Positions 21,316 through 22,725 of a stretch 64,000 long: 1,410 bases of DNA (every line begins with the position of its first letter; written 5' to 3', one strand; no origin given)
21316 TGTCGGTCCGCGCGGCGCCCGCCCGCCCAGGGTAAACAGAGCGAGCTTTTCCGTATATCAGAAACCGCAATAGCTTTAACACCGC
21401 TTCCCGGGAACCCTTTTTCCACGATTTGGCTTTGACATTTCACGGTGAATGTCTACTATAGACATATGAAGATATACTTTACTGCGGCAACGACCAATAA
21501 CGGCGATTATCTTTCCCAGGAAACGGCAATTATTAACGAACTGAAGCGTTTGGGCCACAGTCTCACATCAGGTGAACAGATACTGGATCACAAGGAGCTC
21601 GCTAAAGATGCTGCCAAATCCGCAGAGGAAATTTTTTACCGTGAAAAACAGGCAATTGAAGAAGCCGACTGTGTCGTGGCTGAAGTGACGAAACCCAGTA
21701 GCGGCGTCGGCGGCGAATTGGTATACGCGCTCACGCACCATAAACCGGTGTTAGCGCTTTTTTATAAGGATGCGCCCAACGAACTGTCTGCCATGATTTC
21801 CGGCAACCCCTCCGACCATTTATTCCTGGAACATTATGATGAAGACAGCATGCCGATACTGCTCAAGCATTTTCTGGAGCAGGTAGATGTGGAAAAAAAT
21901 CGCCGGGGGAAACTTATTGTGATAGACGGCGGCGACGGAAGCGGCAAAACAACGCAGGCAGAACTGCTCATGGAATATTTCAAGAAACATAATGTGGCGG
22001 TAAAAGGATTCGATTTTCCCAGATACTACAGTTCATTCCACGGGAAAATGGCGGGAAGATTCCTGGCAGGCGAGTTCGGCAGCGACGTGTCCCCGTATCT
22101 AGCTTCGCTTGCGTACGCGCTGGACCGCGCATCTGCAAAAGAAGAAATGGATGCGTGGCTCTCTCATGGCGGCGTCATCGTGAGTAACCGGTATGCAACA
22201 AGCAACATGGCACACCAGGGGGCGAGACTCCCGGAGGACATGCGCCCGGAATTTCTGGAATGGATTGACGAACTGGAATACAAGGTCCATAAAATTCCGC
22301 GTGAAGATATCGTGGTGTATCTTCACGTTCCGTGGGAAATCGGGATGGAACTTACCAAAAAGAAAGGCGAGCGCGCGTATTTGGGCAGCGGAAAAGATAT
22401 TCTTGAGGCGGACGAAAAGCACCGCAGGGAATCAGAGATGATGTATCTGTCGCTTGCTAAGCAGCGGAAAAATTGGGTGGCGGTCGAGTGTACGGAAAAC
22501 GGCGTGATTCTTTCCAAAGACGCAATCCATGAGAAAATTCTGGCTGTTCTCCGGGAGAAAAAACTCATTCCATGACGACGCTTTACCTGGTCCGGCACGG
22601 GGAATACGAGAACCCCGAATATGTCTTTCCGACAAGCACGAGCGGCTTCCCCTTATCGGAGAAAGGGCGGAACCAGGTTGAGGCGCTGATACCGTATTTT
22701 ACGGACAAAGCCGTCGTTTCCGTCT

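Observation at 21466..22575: Nucleoside 2-deoxyribosyltransferase-like domain fused to dTMP kinase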

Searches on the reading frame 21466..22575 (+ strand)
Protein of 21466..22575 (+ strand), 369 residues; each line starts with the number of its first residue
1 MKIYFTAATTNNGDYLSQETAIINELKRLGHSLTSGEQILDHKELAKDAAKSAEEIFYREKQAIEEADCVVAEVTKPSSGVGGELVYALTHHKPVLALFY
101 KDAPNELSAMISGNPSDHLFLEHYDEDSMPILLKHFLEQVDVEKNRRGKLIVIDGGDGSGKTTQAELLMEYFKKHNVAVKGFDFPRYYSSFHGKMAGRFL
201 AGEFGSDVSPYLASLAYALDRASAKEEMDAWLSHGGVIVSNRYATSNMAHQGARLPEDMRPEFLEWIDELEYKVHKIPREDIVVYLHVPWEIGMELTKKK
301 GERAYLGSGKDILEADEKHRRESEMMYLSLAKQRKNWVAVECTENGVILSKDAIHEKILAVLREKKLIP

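Call 3: search_protein_families(library=pfam, proteins=[window:21466-22572:+], max_evalue=1)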
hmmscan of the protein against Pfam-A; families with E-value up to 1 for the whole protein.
window:21466-22572:+ (369 aa): 14 families
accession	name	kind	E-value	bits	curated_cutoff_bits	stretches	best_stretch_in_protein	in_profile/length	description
PF02223.23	Thymidylate_kin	-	3e-18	66.6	27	1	153-344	1-176/185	Thymidylate kinase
PF05014.21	Nuc_deoxyrib_tr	-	2e-08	34.8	28.8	1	3-103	1-101/117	Nucleoside 2-deoxyribosyltransferase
PF20720.3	nSTAND3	-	0.0091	16.1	27.2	1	147-177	16-46/155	Novel STAND NTPase 3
PF03266.21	NTPase_1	-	0.012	15.9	23.9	1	151-186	2-37/168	NTPase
PF01202.28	SKI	-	0.019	15.5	22.1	1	279-327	84-132/159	Shikimate kinase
PF06414.18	Zeta_toxin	-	0.037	13.9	22.3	1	143-178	11-47/199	Zeta toxin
PF13521.12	AAA_28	-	0.087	13.5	27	1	151-173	2-24/164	AAA domain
PF13245.12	AAA_19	-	0.098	13.3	25.1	1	143-178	6-41/134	AAA domain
PF01712.25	dNK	-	0.099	12.8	27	0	151-172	1-22/203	Deoxynucleoside kinase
PF13191.12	AAA_16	-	0.11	13.5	32.6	1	144-197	20-75/167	AAA ATPase domain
PF24883.2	NPHP3_N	-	0.11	13.1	24.8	1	145-182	19-56/164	Nephrocystin 3, N-terminal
PF13401.12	AAA_22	-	0.12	13.1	27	1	147-179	4-36/130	AAA domain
PF13207.12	AAA_17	-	0.12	13.1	27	0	155-172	2-19/136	AAA domain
PF00005.33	ABC_tran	-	0.19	12.8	25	1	146-174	9-37/137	ABC transporter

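Call 4: search_protein_families(library=ncbifam, proteins=[window:21466-22572:+], max_evalue=1)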
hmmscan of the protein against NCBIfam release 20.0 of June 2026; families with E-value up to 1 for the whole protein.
window:21466-22572:+ (369 aa): 19 families
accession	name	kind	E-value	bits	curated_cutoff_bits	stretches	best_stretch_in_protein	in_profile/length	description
NF005923.0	PRK07933.1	equivalog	1.7e-37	128.9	193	1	150-342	2-196/213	dTMP kinase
TIGR00041.1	DTMP_kinase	equivalog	1.8e-17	63.7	83.25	1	147-345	3-188/196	dTMP kinase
NF005250.0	PRK06761.1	equivalog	0.0011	18.1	270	1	149-181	4-36/282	hypothetical protein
NF010335.0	PRK13764.1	equivalog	0.0012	17.5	340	1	143-186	260-301/613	ATPase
NF005115.0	PRK06547.1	equivalog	0.0026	17.2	173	1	144-177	11-44/172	hypothetical protein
NF053733.1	HJMigATPsPINA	equivalog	0.0035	16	800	1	147-186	243-282/502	holliday junction branch migration ATPase PINA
TIGR00235.1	udk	equivalog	0.0072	16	220.3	1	147-192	5-48/207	uridine kinase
NF004018.0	PRK05480.1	equivalog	0.017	14.6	180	1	147-189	5-45/210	uridine kinase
TIGR01448.2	helicase_RecD2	equivalog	0.029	12.5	500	1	142-177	325-360/713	SF1B family DNA helicase RecD2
TIGR02788.1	VirB11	equivalog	0.037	13.1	249.95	1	147-175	143-171/308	P-type DNA transfer ATPase VirB11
NF007813.0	PRK10522.1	equivalog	0.038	12.6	604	1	146-175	347-376/547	multidrug ABC transporter permease/ATP-binding protein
NF010248.0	PRK13695.1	equivalog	0.041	13.6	156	1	151-182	6-37/180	NTPase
NF004861.0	PRK06217.1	equivalog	0.053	12.9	203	1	277-326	81-127/183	hypothetical protein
NF005807.0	PRK07667.1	equivalog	0.11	12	221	1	143-184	13-53/193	kinase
NF010068.0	PRK13548.1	equivalog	0.11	11.6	261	1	134-179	18-64/261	heme ABC transporter ATP-binding protein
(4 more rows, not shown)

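Call 8: find_homologous_proteins(query=window:21466-22572:+)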
Query window:21466-22572:+ (369 aa): 960 proteins with E <= 0.001 among 5100 candidates; the best 120 are listed.
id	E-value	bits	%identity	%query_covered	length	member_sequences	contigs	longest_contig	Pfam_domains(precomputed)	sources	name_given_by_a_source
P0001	8.9e-245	829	100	100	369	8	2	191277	PF02223.24,PF05014.22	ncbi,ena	-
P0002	8.5e-219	744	89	100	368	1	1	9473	PF02223.24,PF05014.22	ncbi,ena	-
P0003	2.5e-215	732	88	100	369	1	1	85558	PF02223.24,PF05014.22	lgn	-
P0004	2.3e-213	726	87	100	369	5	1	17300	PF02223.24,PF05014.22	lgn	-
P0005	2.1e-210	716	86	100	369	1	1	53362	PF02223.24,PF05014.22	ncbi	-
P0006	4.0e-210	715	85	100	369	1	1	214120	PF02223.24,PF05014.22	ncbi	-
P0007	8.7e-209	711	86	100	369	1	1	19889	PF02223.24,PF05014.22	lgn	-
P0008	1.2e-208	710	84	100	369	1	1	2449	PF02223.24,PF05014.22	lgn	-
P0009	1.7e-208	710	85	100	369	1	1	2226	PF02223.24,PF05014.22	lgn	-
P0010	3.0e-207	706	83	100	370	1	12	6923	PF02223.24,PF05014.22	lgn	-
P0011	5.8e-206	701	83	100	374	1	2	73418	PF02223.24,PF05014.22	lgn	-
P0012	7.1e-206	701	83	100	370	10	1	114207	PF02223.24,PF05014.22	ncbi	-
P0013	1.2e-205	700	84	100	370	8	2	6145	PF02223.24,PF05014.22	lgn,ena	-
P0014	1.5e-205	700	84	100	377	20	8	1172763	PF02223.24,PF05014.22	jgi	-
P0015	1.9e-205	700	82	100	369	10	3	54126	PF02223.24,PF05014.22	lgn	-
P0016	3.8e-205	699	83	100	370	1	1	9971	PF02223.24,PF05014.22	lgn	-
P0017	9.2e-205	697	82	100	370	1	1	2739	PF02223.24,PF05014.22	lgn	-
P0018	1.2e-204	697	83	100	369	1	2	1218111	PF02223.24,PF05014.22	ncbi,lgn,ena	-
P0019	1.8e-204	697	83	100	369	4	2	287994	PF02223.24,PF05014.22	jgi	-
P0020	2.3e-204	696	83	100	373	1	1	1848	PF02223.24,PF05014.22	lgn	-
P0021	1.6e-203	693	83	100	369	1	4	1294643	PF02223.24,PF05014.22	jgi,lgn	jgi:dTMP kinase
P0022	6.8e-203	691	83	100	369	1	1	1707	PF02223.24,PF05014.22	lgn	-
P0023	1.9e-202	690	84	100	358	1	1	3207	PF02223.24,PF05014.22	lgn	-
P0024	1.6e-201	687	84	100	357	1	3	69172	PF02223.24,PF05014.22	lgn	-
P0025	2.4e-200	683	81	100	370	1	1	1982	PF02223.24,PF05014.22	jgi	-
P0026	3.3e-200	683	81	100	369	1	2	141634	PF02223.24,PF05014.22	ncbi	-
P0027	5.3e-199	679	83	100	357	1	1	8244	PF02223.24,PF05014.22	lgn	-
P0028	7.8e-199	678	81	100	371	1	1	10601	PF02223.24,PF05014.22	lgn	-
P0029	1.3e-198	677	82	100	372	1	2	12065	PF02223.24,PF05014.22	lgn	-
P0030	2.6e-198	676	82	100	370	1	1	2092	PF02223.24,PF05014.22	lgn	-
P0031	3.2e-198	676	79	100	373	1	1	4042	PF02223.24,PF05014.22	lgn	-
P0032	5.5e-197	672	79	100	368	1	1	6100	PF02223.24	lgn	-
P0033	6.1e-197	672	80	100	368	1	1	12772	PF02223.24,PF05014.22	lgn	-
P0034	4.2e-194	662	77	100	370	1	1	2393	PF02223.24,PF05014.22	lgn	-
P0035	7.4e-194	662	78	100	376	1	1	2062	PF02223.24,PF05014.22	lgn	-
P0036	2.2e-193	660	79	100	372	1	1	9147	PF02223.24,PF05014.22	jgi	-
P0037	4.6e-193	659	77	100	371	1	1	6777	PF02223.24,PF05014.22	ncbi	-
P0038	9.0e-193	658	78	100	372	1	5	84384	PF02223.24,PF05014.22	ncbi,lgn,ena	-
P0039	1.5e-192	657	79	100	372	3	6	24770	PF02223.24,PF05014.22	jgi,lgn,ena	-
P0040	2.8e-192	656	77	100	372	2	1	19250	PF02223.24,PF05014.22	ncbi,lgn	-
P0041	3.7e-192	656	80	100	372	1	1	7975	PF02223.24,PF05014.22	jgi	-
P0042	2.5e-191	653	79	100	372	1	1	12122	PF02223.24,PF05014.22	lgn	-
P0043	8.7e-191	652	79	100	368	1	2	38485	PF02223.24,PF05014.22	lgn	-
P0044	1.3e-190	651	77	100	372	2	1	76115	PF02223.24,PF05014.22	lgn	-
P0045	1.6e-190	651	77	100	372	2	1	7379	PF02223.24,PF05014.22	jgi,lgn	jgi:dTMP kinase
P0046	4.8e-186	636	77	100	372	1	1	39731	PF02223.24,PF05014.22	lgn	-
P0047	1.3e-185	634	75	100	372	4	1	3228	PF02223.24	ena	-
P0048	1.3e-183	628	74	100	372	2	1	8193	PF02223.24,PF05014.22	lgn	-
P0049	2.0e-183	627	75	100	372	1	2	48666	PF02223.24,PF05014.22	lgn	-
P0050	2.6e-183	627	75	100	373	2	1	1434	PF02223.24,PF05014.22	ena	-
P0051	7.6e-180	616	77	100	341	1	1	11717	PF02223.24,PF05014.22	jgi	-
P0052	1.2e-174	598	74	100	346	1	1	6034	PF02223.24,PF05014.22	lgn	-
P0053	1.3e-174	598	72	100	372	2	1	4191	PF02223.24,PF05014.22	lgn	-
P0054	3.2e-174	597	75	100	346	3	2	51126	PF02223.24,PF05014.22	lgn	-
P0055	2.0e-172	591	69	100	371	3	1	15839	PF02223.24,PF05014.22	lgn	-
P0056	5.1e-172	590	70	100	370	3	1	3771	PF02223.24,PF05014.22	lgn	-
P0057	8.9e-172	589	80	88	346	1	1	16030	PF02223.24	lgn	-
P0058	1.2e-170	585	70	100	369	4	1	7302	PF02223.24,PF05014.22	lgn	-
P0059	5.9e-169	580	70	100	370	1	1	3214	PF02223.24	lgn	-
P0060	4.2e-168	577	70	100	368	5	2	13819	PF02223.24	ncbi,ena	-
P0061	5.2e-168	577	68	100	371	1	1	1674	PF02223.24,PF05014.22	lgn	-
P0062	8.8e-168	576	69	100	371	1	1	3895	PF02223.24,PF05014.22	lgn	-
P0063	1.5e-167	575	70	100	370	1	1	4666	PF02223.24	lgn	-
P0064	5.2e-167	573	68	100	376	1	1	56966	PF02223.24,PF05014.22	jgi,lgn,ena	-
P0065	1.1e-166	572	70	100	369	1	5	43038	PF02223.24,PF05014.22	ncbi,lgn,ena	-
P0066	1.9e-166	572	66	100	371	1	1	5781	PF02223.24,PF05014.22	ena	-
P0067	1.9e-166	571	69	100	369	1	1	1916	PF02223.24,PF05014.22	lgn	-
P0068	3.9e-166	570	69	100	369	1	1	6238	PF02223.24,PF05014.22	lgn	-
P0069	8.7e-166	569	68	100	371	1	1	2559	PF02223.24,PF05014.22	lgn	-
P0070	1.1e-165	569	68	100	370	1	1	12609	PF02223.24,PF05014.22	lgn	-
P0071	1.9e-165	568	68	100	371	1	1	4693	PF02223.24,PF05014.22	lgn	-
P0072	2.5e-165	568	68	100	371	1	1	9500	PF02223.24,PF05014.22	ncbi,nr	ncbi:MAG: nucleoside 2-deoxyribosyltransferase [Candidatus Gottesmanbacteria bacterium]|nr:nucleosid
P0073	3.2e-165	567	68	100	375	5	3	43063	PF02223.24,PF05014.22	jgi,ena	-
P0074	1.3e-164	565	66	100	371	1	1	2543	PF02223.24,PF05014.22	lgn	-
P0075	3.7e-164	564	66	100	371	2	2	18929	PF02223.24,PF05014.22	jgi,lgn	jgi:dTMP kinase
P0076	5.1e-164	564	67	100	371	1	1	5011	PF02223.24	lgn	-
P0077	6.3e-164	563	67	100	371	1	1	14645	PF02223.24,PF05014.22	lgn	-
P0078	8.0e-164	563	67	100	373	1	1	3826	PF02223.24,PF05014.22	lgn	-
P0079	1.4e-163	562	66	100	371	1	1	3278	PF02223.24,PF05014.22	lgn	-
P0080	1.4e-162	559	67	100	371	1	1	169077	PF02223.24,PF05014.22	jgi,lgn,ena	-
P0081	1.7e-162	558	67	100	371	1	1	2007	PF02223.24,PF05014.22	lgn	-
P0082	3.0e-161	554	66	100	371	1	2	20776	PF02223.24,PF05014.22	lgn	-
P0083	2.4e-160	551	66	100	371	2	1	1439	PF02223.24,PF05014.22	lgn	-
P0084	7.6e-159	546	65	99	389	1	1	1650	PF02223.24,PF05014.22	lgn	-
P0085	1.1e-158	546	64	100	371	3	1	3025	PF02223.24,PF05014.22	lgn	-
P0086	1.2e-158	546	65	100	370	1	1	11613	PF02223.24,PF05014.22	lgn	-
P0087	9.2e-158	543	66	100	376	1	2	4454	PF02223.24,PF05014.22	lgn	-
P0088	2.1e-157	542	65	100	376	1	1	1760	PF02223.24,PF05014.22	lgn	-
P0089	1.4e-156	539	65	100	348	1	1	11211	PF02223.24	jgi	jgi:dTMP kinase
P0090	1.8e-156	539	64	100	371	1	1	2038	PF02223.24,PF05014.22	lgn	-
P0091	1.3e-155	536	65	100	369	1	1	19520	PF02223.24,PF05014.22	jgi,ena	-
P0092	6.1e-155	534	65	100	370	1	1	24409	PF02223.24,PF05014.22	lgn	-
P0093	9.4e-155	533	66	100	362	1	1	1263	PF02223.24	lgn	-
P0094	1.4e-154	532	64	100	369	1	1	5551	PF02223.24,PF05014.22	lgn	-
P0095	1.5e-154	532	64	100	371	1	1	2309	PF02223.24,PF05014.22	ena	-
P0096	8.2e-154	530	64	100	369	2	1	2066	PF02223.24,PF05014.22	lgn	-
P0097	3.5e-153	528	66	100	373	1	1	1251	PF02223.24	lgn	-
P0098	6.0e-153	527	64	100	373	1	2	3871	PF02223.24,PF05014.22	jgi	-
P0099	8.5e-153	527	63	100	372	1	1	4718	PF02223.24,PF05014.22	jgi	jgi:dTMP kinase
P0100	1.2e-152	526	63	100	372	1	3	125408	PF02223.24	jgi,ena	-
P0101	1.3e-152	526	64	100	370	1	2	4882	PF02223.24,PF05014.22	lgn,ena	-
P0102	3.1e-152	525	63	100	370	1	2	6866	PF02223.24,PF05014.22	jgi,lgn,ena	-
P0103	3.6e-152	525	64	100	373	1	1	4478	PF02223.24,PF05014.22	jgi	-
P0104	4.2e-152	524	62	100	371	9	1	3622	PF02223.24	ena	-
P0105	5.1e-152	524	63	100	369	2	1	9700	PF02223.24,PF05014.22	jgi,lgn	-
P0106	1.2e-151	523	64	100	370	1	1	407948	PF02223.24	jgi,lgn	jgi:dTMP kinase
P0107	1.3e-151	523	65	100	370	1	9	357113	PF02223.24,PF05014.22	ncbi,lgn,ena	-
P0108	2.0e-151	522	63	100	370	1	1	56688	PF02223.24,PF05014.22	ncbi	ncbi:MAG: hypothetical protein V1917_02070 [Candidatus Gottesmanbacteria bacterium]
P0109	7.2e-151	520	64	100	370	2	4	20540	PF02223.24,PF05014.22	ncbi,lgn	-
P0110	7.5e-151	520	66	100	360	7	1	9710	PF02223.24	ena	-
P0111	1.0e-150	520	65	100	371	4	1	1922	PF02223.24,PF05014.22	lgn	-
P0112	2.2e-150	519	62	100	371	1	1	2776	PF02223.24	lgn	-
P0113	4.2e-150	518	64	100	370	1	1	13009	PF02223.24,PF05014.22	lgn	-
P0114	4.3e-150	518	62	100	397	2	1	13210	PF02223.24,PF05014.22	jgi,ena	jgi:dTMP kinase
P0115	8.5e-150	517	62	100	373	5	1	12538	PF02223.24,PF05014.22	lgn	-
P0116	9.8e-150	517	64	100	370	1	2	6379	PF02223.24,PF05014.22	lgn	-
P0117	4.3e-149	514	63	100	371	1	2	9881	PF02223.24,PF05014.22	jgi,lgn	-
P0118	4.3e-149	514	61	100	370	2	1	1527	PF02223.24,PF05014.22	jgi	jgi:dTMP kinase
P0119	4.5e-149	514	62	100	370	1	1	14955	PF02223.24,PF05014.22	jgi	jgi:dTMP kinase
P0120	4.8e-149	514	63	100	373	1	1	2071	PF02223.24,PF05014.22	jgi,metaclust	metaclust:\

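Call 13: find_encoding_contigs(protein=window:21466-22575:+, flank=10000, max_places=3)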
Protein window:21466-22575:+ (369 aa): 2 contigs read that carry it; 2 places shown.
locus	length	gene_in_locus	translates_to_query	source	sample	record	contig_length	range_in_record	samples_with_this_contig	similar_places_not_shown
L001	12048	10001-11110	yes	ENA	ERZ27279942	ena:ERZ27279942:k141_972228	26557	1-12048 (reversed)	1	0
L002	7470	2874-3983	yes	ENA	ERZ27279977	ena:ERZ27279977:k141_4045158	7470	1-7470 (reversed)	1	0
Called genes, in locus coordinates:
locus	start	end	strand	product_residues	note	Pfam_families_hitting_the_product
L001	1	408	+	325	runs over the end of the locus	-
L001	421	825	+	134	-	PF06114:Peptidase_M78 (weak), PF10463:Peptidase_U49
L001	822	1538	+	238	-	PF08713:DNA_alkylation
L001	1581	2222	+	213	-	PF06559:DCD_N, PF22769:DCD, PF22569:DCD_C (weak), PF00692:dUTPase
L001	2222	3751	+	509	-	PF04208:MtrA, PF00303:Thymidylat_synt, PF14251:PterinBD-DUF4346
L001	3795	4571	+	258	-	-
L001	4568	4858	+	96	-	-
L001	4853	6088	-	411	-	PF13439:Glyco_transf_4, PF13579:Glyco_trans_4_4, PF20706:GT4-conflict, PF00982:Glyco_transf_20 (weak), PF00534:Glycos_transf_1, PF13692:Glyco_trans_1_4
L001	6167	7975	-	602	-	PF13230:GATase_4 (weak), PF13522:GATase_6, PF13537:GATase_7, PF01380:SIS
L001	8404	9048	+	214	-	PF01712:dNK, PF13238:AAA_18 (weak)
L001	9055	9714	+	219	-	PF00702:Hydrolase, PF13419:HAD_2, PF13242:Hydrolase_like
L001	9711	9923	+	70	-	-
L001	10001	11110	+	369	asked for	PF05014:Nuc_deoxyrib_tr, PF02223:Thymidylate_kin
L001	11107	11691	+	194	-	PF00300:His_Phos_1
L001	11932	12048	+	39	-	?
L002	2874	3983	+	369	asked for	PF05014:Nuc_deoxyrib_tr, PF02223:Thymidylate_kin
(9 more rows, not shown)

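Call 31: find_related_loci(query=A2, collection=genome_contigs, flank=6000)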
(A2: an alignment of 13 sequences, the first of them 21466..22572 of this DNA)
Query A2 (369 aa) in genome_contigs; peptide patterns used: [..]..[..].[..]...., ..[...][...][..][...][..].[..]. (x = any residue, [..] = any of these).
201 stretches matched a pattern; 194 encode a relative of the query (tblastn E <= 1e-3); the best 80 are kept; 80 distinct loci.
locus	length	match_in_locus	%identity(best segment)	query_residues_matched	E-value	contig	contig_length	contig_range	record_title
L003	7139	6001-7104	88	1-368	0e+0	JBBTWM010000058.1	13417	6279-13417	MAG: Patescibacteria group bacterium isolate H41-bin127_1 H41_bin127_1_000000000058, whole genome shotgun sequence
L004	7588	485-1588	86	1-368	0e+0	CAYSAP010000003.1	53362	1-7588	MAG TPA_asm: uncultured Gammaproteobacteria bacterium isolate SRP090828_co2_19 genome assembly, contig: NODE_230_length_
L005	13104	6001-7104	84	1-368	0e+0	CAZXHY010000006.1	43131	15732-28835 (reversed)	MAG TPA_asm: uncultured Gammaproteobacteria bacterium isolate ERP113451_co3_13 genome assembly, contig: NODE_477_length_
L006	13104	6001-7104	84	1-368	0e+0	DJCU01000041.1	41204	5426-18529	MAG TPA_asm: Candidatus Gottesmanbacteria bacterium UBA5942 UBA5942_contig_208, whole genome shotgun sequence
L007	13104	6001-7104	83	1-368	0e+0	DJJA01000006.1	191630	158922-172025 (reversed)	MAG TPA_asm: Candidatus Gottesmanbacteria bacterium UBA6580 UBA6580_contig_121, whole genome shotgun sequence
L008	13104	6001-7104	83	1-368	0e+0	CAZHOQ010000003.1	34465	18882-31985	MAG TPA_asm: uncultured Gammaproteobacteria bacterium isolate SRP093185_co1_203 genome assembly, contig: NODE_566_length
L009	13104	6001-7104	83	1-368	0e+0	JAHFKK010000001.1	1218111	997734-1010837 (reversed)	MAG: Candidatus Gottesmanbacteria bacterium isolate nzgw408 NODE_1_length_1218112_cov_6.992134, whole genome shotgun seq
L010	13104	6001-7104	83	1-368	0e+0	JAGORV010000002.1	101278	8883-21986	Candidatus Woesebacteria bacterium isolate Gw_Eff_bin_29 Gw_Eff_252_length_101278_cov_7.382438, whole genome shotgun seq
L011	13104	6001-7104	81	1-368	0e+0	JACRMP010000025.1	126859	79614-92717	MAG: Candidatus Gottesmanbacteria bacterium isolate NC_groundwater_1910_Pr3_S2p5_48_11 SR2-18-S2p5_coassembly_scaffold_1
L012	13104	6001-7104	81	1-368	0e+0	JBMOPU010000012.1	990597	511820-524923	MAG: Patescibacteria group bacterium isolate Betzabe_MAG136 MAG136_14, whole genome shotgun sequence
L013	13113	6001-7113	78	1-368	0e+0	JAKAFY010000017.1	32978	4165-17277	MAG: bacterium isolate WY2.bin139 NODE_1714_length_32978_cov_1.953274, whole genome shotgun sequence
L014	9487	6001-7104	70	1-368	3e-176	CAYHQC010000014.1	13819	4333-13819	MAG TPA_asm: uncultured Gammaproteobacteria bacterium isolate ERP119705_co15_352 genome assembly, contig: NODE_4946_leng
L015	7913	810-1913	70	1-368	4e-176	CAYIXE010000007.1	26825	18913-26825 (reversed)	MAG TPA_asm: uncultured Gammaproteobacteria bacterium isolate ERP119705_co7_214 genome assembly, contig: NODE_1481_lengt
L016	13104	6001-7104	70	1-368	4e-175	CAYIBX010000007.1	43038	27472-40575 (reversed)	MAG TPA_asm: uncultured Gammaproteobacteria bacterium isolate ERP119705_co18_370 genome assembly, contig: NODE_878_lengt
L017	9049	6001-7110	68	1-368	2e-174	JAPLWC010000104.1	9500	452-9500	MAG: Candidatus Gottesmanbacteria bacterium isolate LacPavin_0920_SED3_MAG_47_8 LacPavin_0920_SED3_scaffold_1033771, who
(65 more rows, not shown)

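Call 77: search_protein_families(library=padloc, proteins=[window:21466-22572:+], max_evalue=0.01)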
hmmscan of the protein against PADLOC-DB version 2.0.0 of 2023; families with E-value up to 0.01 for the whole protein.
window:21466-22572:+ (369 aa): 3 families
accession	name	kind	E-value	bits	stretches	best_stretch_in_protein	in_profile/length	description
PDLC04690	PDC-M51B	-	0.00047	18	1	149-290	3-123/191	-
PDLC04140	mad8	-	0.00059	17.4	1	135-186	15-67/314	mads_8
PDLC02911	VakA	-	0.0022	16.6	1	150-299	4-111/163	-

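Call 80: list_cluster_members(proteins=[window:21466-22572:+, P0018, P0132])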
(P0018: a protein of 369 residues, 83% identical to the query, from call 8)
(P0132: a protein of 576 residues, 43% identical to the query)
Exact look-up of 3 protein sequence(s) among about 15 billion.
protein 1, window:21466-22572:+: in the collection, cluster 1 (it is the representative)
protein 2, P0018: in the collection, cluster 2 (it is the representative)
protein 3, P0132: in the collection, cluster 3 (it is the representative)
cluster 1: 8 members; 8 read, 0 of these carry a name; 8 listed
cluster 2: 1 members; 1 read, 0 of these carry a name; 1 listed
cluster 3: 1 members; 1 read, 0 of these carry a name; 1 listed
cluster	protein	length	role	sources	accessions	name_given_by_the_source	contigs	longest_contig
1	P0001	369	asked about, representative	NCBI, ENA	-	-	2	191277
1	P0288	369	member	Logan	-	-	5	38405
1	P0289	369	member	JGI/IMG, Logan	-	-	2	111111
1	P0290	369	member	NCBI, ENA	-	-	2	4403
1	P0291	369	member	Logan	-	-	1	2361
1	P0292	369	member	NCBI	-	-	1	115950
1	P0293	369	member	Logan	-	-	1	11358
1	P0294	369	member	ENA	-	-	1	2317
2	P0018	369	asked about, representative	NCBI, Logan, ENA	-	-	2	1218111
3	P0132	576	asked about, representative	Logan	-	-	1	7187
